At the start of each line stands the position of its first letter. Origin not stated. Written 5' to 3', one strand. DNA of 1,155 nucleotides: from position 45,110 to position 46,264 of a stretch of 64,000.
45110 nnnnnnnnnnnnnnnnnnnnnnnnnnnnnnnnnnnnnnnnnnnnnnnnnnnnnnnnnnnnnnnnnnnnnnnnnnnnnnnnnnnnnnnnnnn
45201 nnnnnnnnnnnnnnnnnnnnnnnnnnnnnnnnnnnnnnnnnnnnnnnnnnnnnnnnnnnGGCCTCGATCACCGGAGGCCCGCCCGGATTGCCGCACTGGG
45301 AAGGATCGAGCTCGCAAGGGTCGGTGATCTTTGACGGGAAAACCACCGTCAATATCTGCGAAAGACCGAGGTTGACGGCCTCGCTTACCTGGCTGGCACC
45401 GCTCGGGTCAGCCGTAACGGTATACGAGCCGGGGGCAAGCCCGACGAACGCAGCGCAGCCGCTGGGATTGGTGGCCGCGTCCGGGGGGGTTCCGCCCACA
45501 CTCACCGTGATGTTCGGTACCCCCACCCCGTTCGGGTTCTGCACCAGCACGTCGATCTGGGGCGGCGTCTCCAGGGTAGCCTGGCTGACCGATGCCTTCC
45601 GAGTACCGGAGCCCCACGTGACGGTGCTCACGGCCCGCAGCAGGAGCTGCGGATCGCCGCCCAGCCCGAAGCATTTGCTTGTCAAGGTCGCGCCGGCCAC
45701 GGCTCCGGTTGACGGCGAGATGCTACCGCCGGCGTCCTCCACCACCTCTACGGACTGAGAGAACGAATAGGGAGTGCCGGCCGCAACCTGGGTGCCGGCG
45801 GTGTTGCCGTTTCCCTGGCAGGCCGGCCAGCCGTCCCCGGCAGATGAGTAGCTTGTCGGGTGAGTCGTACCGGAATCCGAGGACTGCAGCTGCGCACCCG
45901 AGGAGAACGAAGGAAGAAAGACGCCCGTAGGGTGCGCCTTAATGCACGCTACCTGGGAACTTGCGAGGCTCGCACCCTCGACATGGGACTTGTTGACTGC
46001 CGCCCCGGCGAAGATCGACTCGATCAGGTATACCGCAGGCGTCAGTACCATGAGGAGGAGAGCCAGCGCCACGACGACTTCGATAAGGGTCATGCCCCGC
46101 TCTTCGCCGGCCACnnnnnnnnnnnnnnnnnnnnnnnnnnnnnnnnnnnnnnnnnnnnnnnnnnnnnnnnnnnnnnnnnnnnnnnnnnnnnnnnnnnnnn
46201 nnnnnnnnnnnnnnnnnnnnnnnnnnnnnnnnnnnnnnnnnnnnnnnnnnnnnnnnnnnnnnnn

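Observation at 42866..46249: PilV-like modular pilins built from a pilin head plus CarboxypepD_reg-like and serial IPT/TIG-like Ig domains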

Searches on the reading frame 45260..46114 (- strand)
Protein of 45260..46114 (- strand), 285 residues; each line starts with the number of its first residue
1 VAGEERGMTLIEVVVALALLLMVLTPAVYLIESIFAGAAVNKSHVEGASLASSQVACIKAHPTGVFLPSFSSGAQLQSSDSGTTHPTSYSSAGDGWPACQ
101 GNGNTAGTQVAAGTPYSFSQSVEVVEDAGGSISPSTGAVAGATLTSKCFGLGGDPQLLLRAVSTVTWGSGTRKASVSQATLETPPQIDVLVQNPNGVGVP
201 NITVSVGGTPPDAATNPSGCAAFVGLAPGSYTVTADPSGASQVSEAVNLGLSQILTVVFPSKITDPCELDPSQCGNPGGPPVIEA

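Call 28: search_protein_representatives(alignment_id=A2)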
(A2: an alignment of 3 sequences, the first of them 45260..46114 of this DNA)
Query: 3 sequences, 290 profile positions. Proteins with E-value up to 0.001 (for the whole library): 1879; up to 1e-10: 158; up to 1e-30: 12. The best 150 are listed.
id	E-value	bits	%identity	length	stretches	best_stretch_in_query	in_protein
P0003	4.9e-122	423.4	-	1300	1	1-289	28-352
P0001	1.2e-113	395.8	-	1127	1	3-290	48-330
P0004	4.4e-57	210.2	-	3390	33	197-259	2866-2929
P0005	1.5e-47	178.9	-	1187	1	8-288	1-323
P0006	1.2e-44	169.4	-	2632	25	190-266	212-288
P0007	1.0e-42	163.0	-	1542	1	3-285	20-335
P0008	1.5e-42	162.5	-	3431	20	187-244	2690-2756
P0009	9.3e-41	156.7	-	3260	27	203-261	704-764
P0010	2.4e-35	138.9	-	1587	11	201-248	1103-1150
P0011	1.8e-33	132.7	-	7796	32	204-243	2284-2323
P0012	1.3e-31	126.6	-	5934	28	199-251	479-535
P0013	8.3e-31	124.0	-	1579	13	196-245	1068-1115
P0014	9.4e-30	120.5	-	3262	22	197-259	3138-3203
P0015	1.4e-29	119.9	-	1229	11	177-244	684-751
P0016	1.3e-27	113.5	-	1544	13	204-255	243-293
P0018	1.9e-26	109.7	-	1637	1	4-274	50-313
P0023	2.2e-23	99.6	-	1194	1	6-277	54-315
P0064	1.9e-15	73.6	-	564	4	1-68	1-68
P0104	1.2e-12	64.3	-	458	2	8-76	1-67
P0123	7.6e-12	61.8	-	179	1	2-112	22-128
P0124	7.8e-12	61.7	-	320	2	4-111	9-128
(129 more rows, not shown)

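Call 36: find_encoding_contigs(protein=P0018, flank=10000, max_places=2)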
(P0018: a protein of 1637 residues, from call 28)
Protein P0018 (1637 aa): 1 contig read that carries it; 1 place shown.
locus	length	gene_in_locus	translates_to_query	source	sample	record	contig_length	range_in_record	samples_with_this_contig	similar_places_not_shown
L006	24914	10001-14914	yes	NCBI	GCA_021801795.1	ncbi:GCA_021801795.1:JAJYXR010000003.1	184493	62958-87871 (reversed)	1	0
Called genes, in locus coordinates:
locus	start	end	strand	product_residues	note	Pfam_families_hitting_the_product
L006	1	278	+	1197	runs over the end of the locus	-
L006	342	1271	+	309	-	-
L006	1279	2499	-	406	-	-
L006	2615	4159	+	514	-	-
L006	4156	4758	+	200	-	-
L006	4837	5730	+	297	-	-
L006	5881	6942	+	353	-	PF07963:N_methyl (weak)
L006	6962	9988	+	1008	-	-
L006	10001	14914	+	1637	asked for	PF01833:TIG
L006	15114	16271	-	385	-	-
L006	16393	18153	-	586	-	PF05048:NosD (faint), PF13229:Beta_helix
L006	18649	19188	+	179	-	-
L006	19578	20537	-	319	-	PF04055:Radical_SAM, PF06968:BATS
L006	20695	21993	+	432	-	PF02771:Acyl-CoA_dh_N, PF02770:Acyl-CoA_dh_M, PF00441:Acyl-CoA_dh_1, PF08028:Acyl-CoA_dh_2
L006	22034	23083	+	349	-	PF00072:Response_reg, PF13487:HD_5, PF01966:HD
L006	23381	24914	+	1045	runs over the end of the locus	-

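Call 52: find_encoding_contigs(protein=P0007, flank=10000, max_places=2)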
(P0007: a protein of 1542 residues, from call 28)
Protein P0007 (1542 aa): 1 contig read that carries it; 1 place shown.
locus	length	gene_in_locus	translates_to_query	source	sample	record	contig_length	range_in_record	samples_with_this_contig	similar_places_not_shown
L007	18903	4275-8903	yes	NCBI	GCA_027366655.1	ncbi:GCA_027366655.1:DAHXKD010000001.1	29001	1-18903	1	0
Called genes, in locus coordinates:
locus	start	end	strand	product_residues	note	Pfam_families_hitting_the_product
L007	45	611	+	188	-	PF07963:N_methyl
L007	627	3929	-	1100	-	-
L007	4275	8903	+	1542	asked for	PF01833:TIG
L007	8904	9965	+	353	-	PF07963:N_methyl (weak)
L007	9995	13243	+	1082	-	-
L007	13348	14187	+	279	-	-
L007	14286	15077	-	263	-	-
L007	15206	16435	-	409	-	PF13088:BNR_2 (faint), PF14870:PSII_BNR (faint), PF02012:BNR (faint), PF15902:Sortilin-Vps10 (faint)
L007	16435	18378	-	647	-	PF05048:NosD (faint), PF13229:Beta_helix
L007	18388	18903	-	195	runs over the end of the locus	-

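Call 53: find_encoding_contigs(protein=P0005, flank=10000, max_places=2)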
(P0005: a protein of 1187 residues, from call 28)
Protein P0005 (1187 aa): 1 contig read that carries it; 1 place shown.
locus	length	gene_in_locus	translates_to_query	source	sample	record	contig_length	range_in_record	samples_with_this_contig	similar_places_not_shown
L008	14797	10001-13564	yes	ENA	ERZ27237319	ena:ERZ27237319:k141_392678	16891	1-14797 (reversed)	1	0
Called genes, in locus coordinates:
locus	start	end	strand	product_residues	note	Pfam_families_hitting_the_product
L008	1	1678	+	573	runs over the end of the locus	PF11104:PilM_2, PF14450:FtsA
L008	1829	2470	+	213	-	-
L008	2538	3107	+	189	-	-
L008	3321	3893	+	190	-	PF07963:N_methyl (weak)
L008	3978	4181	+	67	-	-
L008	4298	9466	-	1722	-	PF10989:DUF2808 (faint)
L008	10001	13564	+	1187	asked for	PF13620:CarboxypepD_reg (weak), PF01833:TIG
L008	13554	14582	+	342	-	-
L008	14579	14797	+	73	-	?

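Call 58: search_protein_families(library=pfam, proteins=[P0005, P0007, P0018, P0023, P0104, P0124, P0064], max_evalue=0.01)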
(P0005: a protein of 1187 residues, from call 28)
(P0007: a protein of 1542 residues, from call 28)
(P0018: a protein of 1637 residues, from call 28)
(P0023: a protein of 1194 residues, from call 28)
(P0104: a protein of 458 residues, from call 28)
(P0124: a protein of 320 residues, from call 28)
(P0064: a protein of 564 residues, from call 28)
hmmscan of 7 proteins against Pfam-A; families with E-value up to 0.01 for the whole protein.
P0005 (1187 aa): 3 families
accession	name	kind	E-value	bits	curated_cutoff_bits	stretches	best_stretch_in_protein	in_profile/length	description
PF01833.30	TIG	-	8.1e-12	45.4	20.9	2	321-410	1-82/84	IPT/TIG domain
PF13620.12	CarboxypepD_reg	-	1.6e-06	28.8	32.3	1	237-300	13-74/82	Carboxypeptidase regulatory-like domain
PF14344.12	DUF4397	-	0.0034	18.4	30.6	0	267-309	35-81/119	Domain of unknown function (DUF4397)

P0007 (1542 aa): 3 families
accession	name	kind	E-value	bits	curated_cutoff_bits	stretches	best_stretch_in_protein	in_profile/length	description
PF01833.30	TIG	-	1.8e-36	124.4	20.9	5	931-1024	1-79/84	IPT/TIG domain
PF07963.17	N_methyl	-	0.00015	21.6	21.2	1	20-42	2-24/27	Prokaryotic N-terminal methylation motif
PF16179.11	RHD_dimer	-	0.0054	17.2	28.3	0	1196-1244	50-101/103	Rel homology dimerisation domain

P0018 (1637 aa): 2 families
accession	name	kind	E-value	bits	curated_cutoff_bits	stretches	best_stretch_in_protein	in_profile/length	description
PF01833.30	TIG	-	2.4e-54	181.7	20.9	9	1457-1540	3-84/84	IPT/TIG domain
PF20144.5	TIG_SUH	-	0.0029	18.2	24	0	1472-1511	17-54/94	TIG domain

P0023 (1194 aa): 3 families
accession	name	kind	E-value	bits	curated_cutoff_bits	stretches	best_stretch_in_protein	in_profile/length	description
PF01833.30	TIG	-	4.6e-33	113.5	20.9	5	720-813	1-84/84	IPT/TIG domain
PF13620.12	CarboxypepD_reg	-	0.00043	21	32.3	1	241-304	10-77/82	Carboxypeptidase regulatory-like domain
PF20144.5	TIG_SUH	-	0.00045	20.8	24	0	1123-1160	14-50/94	TIG domain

P0104 (458 aa): 2 families
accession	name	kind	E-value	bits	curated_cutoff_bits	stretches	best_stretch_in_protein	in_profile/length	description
PF13620.12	CarboxypepD_reg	-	3.2e-09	37.5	32.3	1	152-222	6-72/82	Carboxypeptidase regulatory-like domain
PF17210.9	SdrD_B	-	0.00013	22.5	29.7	0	155-207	19-73/112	SdrD B-like domain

P0124 (320 aa): 6 families
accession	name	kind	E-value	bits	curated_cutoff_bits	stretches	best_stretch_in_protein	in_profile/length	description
PF13620.12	CarboxypepD_reg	-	7.3e-12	45.9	32.3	1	170-247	2-74/82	Carboxypeptidase regulatory-like domain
PF07963.17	N_methyl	-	2.6e-07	30.4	21.2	1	12-32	6-26/27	Prokaryotic N-terminal methylation motif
PF16640.11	Big_3_5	-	0.00039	21.4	35.5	1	168-242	14-87/88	Bacterial Ig-like domain (group 3)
PF17210.9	SdrD_B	-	0.00079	20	29.7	1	175-224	17-66/112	SdrD B-like domain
PF02369.22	Big_1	-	0.0094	16.5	34.9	0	170-225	21-81/93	Bacterial Ig-like domain (group 1)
PF17802.7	SpaA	-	0.01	16.4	23.1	0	169-230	2-67/91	Prealbumin-like fold domain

P0064 (564 aa): 6 families
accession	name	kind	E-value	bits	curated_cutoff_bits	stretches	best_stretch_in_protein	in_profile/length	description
PF13620.12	CarboxypepD_reg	-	7.5e-09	36.3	32.3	0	492-533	12-53/82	Carboxypeptidase regulatory-like domain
PF17802.7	SpaA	-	3.4e-07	30.8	23.1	0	508-533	32-57/91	Prealbumin-like fold domain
PF07963.17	N_methyl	-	3.7e-07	29.9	21.2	1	3-26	2-25/27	Prokaryotic N-terminal methylation motif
PF17210.9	SdrD_B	-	6.8e-07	29.9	29.7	0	498-536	28-66/112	SdrD B-like domain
PF24025.1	Ig_DR_A0283-like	-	0.00013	22.7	27.1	0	513-538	41-66/102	DR_A0283-like, Ig-like domain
PF07495.19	Y_Y_Y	-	0.0035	17.6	26.6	0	191-216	23-48/65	Y_Y_Y domain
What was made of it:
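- On CarboxypepD_reg-like domain (PF13620): Small relatives score above it (37.5 and 45.9; call 58).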

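Call 60: search_protein_families(library=pfam, proteins=[L008:1829-2470:+, L008:2538-3107:+, L008:3321-3893:+, L008:4298-9466:-, L008:13554-14582:+, L007:45-611:+, L007:627-3929:-, L007:8904-9965:+, L007:9995-13243:+, L007:13348-14187:+], max_evalue=0.05)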
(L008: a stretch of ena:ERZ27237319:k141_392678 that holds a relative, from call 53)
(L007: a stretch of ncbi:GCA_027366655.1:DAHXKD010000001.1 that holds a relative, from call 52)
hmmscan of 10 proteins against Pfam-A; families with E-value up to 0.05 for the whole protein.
L008:1829-2470:+ (213 aa): 3 families
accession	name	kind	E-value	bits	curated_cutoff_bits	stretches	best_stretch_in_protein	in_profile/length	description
PF04350.18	PilO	-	0.00061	20.4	22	1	33-171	1-127/145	Pilus assembly protein, PilO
PF10883.13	DUF2681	-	0.024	15.4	28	1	8-55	6-50/90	Protein of unknown function (DUF2681)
PF14155.11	DUF4307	-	0.047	14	27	0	8-69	5-65/111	Domain of unknown function (DUF4307)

L008:2538-3107:+ (189 aa): 0 families

L008:3321-3893:+ (190 aa): 1 family
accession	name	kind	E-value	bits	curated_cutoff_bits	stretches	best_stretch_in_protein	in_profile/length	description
PF07963.17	N_methyl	-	8.7e-07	28.7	21.2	1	24-47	4-27/27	Prokaryotic N-terminal methylation motif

L008:4298-9466:- (1722 aa): 1 family
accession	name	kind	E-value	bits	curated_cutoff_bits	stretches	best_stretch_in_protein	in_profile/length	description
PF10989.13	DUF2808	-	1.1e-11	45.3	25.3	1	1086-1181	24-124/146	Protein of unknown function (DUF2808)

L008:13554-14582:+ (342 aa): 0 families

L007:45-611:+ (188 aa): 1 family
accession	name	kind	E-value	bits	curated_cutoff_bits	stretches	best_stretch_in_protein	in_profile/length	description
PF07963.17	N_methyl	-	6.8e-10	38.5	21.2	1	15-40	2-27/27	Prokaryotic N-terminal methylation motif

L007:627-3929:- (1100 aa): 2 families
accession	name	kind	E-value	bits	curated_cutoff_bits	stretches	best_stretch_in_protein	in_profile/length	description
PF09586.16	YfhO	-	0.0097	14.7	28.5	1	1041-1067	809-835/835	Bacterial membrane protein YfhO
PF19510.5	DUF6044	-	0.028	13.3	27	0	96-139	79-122/564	Protein of unknown function (DUF6044)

L007:8904-9965:+ (353 aa): 1 family
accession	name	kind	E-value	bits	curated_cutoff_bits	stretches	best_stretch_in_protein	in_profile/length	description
PF07963.17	N_methyl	-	3.1e-06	27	21.2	1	30-55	2-27/27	Prokaryotic N-terminal methylation motif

L007:9995-13243:+ (1082 aa): 0 families

L007:13348-14187:+ (279 aa): 0 families
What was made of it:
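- On Type IV pilin (class III signal peptide; PF07963 / TIGR02532 / IPR012902): In a relative (L008) a PilM_2 gene, a PilO-like gene and a 190-aa pilin gene lie about 6-10 kb upstream of the giant pilin gene (calls 53, 60)
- pilM, a pilO-like gene and a pilin gene are adjacent in L008 (calls 53, 60).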

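Call 69: search_protein_families(library=ncbifam, proteins=[P0123, P0124, P0104, L007:45-611:+, L008:3321-3893:+, P0007, P0018], max_evalue=0.01)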
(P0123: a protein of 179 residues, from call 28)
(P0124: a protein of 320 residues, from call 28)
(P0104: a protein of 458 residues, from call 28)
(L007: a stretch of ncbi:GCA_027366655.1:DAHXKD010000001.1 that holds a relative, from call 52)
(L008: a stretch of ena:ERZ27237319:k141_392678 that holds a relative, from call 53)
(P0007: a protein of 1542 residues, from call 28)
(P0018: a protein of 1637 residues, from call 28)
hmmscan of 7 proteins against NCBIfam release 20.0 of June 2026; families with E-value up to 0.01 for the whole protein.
P0123 (179 aa): 3 families
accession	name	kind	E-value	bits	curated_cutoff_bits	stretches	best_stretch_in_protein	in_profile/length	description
TIGR01707.1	gspI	equivalog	0.0012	19.3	44.35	1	27-81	1-54/101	type II secretion system minor pseudopilin GspI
TIGR02523.1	type_IV_pilV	equivalog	0.0013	19.2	52.2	1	27-73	3-49/139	type IV pilus modification protein PilV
NF041013.1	T4P_ComGE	equivalog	0.007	16.4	49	1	27-78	5-56/83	competence type IV pilus minor pilin ComGE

P0124 (320 aa): 11 families
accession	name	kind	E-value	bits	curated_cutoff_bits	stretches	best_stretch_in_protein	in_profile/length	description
TIGR02532.1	IV_pilin_GFxxxE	domain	4.3e-08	32.7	16.3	1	12-33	3-24/24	prepilin-type N-terminal cleavage/methylation domain-containing protein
NF041013.1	T4P_ComGE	equivalog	1.1e-05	25.5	49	1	12-62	5-55/83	competence type IV pilus minor pilin ComGE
TIGR01708.2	typeII_sec_gspH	equivalog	7.8e-05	22.7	80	1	11-58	2-46/169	type II secretion system minor pseudopilin GspH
TIGR01707.1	gspI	equivalog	0.00017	22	44.35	1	12-53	1-38/101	type II secretion system minor pseudopilin GspI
NF007848.0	PRK10557.1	equivalog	0.00053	19.4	120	1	4-49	4-48/192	prepilin peptidase-dependent protein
TIGR02523.1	type_IV_pilV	equivalog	0.00094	19.7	52.2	1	12-65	3-56/139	type IV pilus modification protein PilV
TIGR01710.1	typeII_sec_gspG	equivalog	0.0021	18.1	88.85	1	12-55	2-42/134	type II secretion system major pseudopilin GspG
NF041002.1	pilin_ComGF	equivalog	0.0024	18.1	80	1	11-38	2-29/139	competence type IV pilus minor pilin ComGF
NF047828.1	T3SSXpsI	equivalog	0.0052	16.8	150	1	12-52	3-43/132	type II secretion system protein XpsI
NF006453.0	PRK08808.1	equivalog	0.0058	15.7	295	1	8-41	4-37/211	type II secretion system protein J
TIGR01711.1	gspJ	equivalog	0.0085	15.9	64.85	1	12-49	2-39/192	type II secretion system minor pseudopilin GspJ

P0104 (458 aa): 0 families

L007:45-611:+ (188 aa): 10 families
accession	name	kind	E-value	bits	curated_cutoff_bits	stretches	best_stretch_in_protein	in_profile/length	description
NF041775.1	typeIV_PilA_Myxo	equivalog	5.3e-12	46.2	400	1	17-79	10-72/214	type IV pilin protein PilA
TIGR01710.1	typeII_sec_gspG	equivalog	5.3e-10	39.4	88.85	1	18-65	1-48/134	type II secretion system major pseudopilin GspG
TIGR02532.1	IV_pilin_GFxxxE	domain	2.4e-09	36.7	16.3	1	18-40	2-24/24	prepilin-type N-terminal cleavage/methylation domain-containing protein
NF040999.1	pilin_ComGC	equivalog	5.4e-08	32.9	75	1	18-57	2-41/84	competence type IV pilus major pilin ComGC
TIGR01708.2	typeII_sec_gspH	equivalog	5.8e-08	32.9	80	1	18-52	2-36/169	type II secretion system minor pseudopilin GspH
NF007862.0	PRK10574.1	equivalog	2.8e-07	30.8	138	1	17-65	4-48/145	prepilin peptidase-dependent pilin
TIGR02596.1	TIGR02596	subfamily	9.4e-06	25.8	70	1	20-62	1-43/196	Verru_Chthon cassette protein D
NF007800.0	PRK10506.1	equivalog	0.0029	17.4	158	1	15-38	6-29/163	prepilin peptidase-dependent protein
NF041013.1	T4P_ComGE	equivalog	0.0042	17.2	49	1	19-43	5-29/83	competence type IV pilus minor pilin ComGE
NF038303.1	EPS_HpsB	equivalog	0.0053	16.8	150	1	16-75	1-57/211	hormogonium polysaccharide secretion pseudopilin HpsB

L008:3321-3893:+ (190 aa): 12 families
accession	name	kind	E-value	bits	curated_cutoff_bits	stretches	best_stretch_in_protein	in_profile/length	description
NF041775.1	typeIV_PilA_Myxo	equivalog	5.5e-12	46.1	400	1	25-88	11-74/214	type IV pilin protein PilA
NF040999.1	pilin_ComGC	equivalog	9.8e-11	41.7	75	1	25-88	2-65/84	competence type IV pilus major pilin ComGC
TIGR01710.1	typeII_sec_gspG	equivalog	1.6e-10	41.1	88.85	1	26-83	2-59/134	type II secretion system major pseudopilin GspG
TIGR01708.2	typeII_sec_gspH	equivalog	2e-08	34.4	80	1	25-63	2-41/169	type II secretion system minor pseudopilin GspH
TIGR02532.1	IV_pilin_GFxxxE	domain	8.2e-07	28.6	16.3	1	26-47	3-24/24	prepilin-type N-terminal cleavage/methylation domain-containing protein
NF007862.0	PRK10574.1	equivalog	1.5e-06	28.4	138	1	25-57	5-37/145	prepilin peptidase-dependent pilin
TIGR02596.1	TIGR02596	subfamily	1.5e-05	25.1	70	1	27-74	1-48/196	Verru_Chthon cassette protein D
NF041013.1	T4P_ComGE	equivalog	0.00015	21.8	49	1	26-75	5-54/83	competence type IV pilus minor pilin ComGE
NF040982.1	ComGD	equivalog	0.0022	18.4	70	1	26-81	3-58/139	competence type IV pilus minor pilin ComGD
NF041002.1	pilin_ComGF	equivalog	0.0043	17.3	80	1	25-61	2-38/139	competence type IV pilus minor pilin ComGF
NF007800.0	PRK10506.1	equivalog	0.0056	16.5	158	1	24-54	8-38/163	prepilin peptidase-dependent protein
NF038303.1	EPS_HpsB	equivalog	0.0083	16.1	150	1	24-60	2-39/211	hormogonium polysaccharide secretion pseudopilin HpsB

P0007 (1542 aa): 1 family
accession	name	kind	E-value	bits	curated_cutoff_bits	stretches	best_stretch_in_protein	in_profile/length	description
NF058597.1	CoaZ_rpt_PGGG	domain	2.2e-17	62.9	30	3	1360-1438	3-81/88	choice-of-anchor Z repeating domain-containing protein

P0018 (1637 aa): 1 family
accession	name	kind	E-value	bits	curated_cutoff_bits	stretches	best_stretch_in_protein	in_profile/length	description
NF058597.1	CoaZ_rpt_PGGG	domain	9e-20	70.5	30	4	741-799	2-59/88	choice-of-anchor Z repeating domain-containing protein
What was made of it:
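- NCBIfam's 'choice-of-anchor Z repeating domain' (NF058597) hits the TIG-like repeats of relatives P0007 and P0018 above cut-off (call 69).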

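Call 89: find_encoding_contigs(protein=P0023, flank=10000, max_places=2)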
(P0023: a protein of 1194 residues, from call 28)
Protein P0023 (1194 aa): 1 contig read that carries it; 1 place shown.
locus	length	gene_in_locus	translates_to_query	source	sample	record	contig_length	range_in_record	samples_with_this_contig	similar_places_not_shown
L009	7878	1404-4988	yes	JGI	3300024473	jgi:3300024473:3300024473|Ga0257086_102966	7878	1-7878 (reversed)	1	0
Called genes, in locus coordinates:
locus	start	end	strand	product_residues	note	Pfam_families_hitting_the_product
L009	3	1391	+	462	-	?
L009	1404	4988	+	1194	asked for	PF01833:TIG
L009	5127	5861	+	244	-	-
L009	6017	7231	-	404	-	PF13191:AAA_16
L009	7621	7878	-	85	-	?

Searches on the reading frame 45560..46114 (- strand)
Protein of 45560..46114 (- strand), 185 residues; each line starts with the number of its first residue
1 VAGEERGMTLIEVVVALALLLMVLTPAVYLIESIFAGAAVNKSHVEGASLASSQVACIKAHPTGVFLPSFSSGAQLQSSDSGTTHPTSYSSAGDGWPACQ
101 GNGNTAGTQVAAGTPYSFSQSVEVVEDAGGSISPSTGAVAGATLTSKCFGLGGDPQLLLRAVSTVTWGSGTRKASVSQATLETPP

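Call 48: find_homologous_proteins(query=A4, max_evalue=0.001)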
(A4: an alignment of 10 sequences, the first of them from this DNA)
Query A4 (10 sequences) (185 aa, profile of the alignment): 3 proteins with E <= 0.001 among 8000 candidates.
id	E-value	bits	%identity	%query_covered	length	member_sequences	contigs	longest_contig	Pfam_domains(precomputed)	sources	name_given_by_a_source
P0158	1.2e-7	50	32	38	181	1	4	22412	-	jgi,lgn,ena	jgi:Tfp pilus assembly protein PilV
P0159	1.5e-4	40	88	4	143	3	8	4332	PF07963.18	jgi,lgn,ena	-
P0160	4.0e-4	39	41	31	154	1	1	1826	-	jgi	-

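Call 69: search_protein_families(library=ncbifam, proteins=[P0158, P0160], max_evalue=0.01)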
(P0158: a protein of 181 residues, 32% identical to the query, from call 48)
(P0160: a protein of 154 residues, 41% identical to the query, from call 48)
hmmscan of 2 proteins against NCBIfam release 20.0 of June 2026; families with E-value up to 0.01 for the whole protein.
P0158 (181 aa): 2 families
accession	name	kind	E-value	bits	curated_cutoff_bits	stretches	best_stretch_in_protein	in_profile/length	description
TIGR02523.1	type_IV_pilV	equivalog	0.00027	21.4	52.2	1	14-81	2-71/139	type IV pilus modification protein PilV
TIGR01707.1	gspI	equivalog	0.0096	16.4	44.35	0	15-66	1-52/101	type II secretion system minor pseudopilin GspI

P0160 (154 aa): 2 families
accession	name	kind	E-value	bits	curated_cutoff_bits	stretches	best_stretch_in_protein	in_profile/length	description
NF041013.1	T4P_ComGE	equivalog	0.00043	20.3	49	1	14-73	2-61/83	competence type IV pilus minor pilin ComGE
NF047828.1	T3SSXpsI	equivalog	0.002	18.1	150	1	15-69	1-55/132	type II secretion system protein XpsI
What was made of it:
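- On PilV (TIGR02523, type IV pilus modification protein): A head-profile hit, P0158, is named PilV by JGI but itself scores only 21.4 bits (calls 48, 69)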

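Call 79: search_solved_structures(query=A4, max_evalue=10)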
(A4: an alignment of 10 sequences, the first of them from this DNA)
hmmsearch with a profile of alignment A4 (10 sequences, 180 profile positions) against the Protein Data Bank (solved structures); distinct sequences matched with E-value up to 10: 8.
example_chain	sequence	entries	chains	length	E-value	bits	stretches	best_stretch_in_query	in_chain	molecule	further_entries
8r5v_A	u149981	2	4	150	0.0049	20.4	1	13-126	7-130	Ribonuclease pancreatic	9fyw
9lab_B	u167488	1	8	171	0.041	17.4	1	3-29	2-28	MSHA major pilin subunit MshA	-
6xxd_A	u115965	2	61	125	0.075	16.6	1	8-86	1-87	PilA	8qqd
9egp_A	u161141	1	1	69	0.1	16.1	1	2-27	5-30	Geopilin domain 1 protein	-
9laa_A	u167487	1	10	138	0.18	15.4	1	3-114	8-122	Type IV pilin protein PilA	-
6xxe_A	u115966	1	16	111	0.22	15.1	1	8-113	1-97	Uncharacterized protein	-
7tgg_A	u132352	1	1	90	0.3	14.6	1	2-27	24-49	Geopilin domain 1 protein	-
9e78_2Z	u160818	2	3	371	0.31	14.6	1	30-114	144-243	DMIP14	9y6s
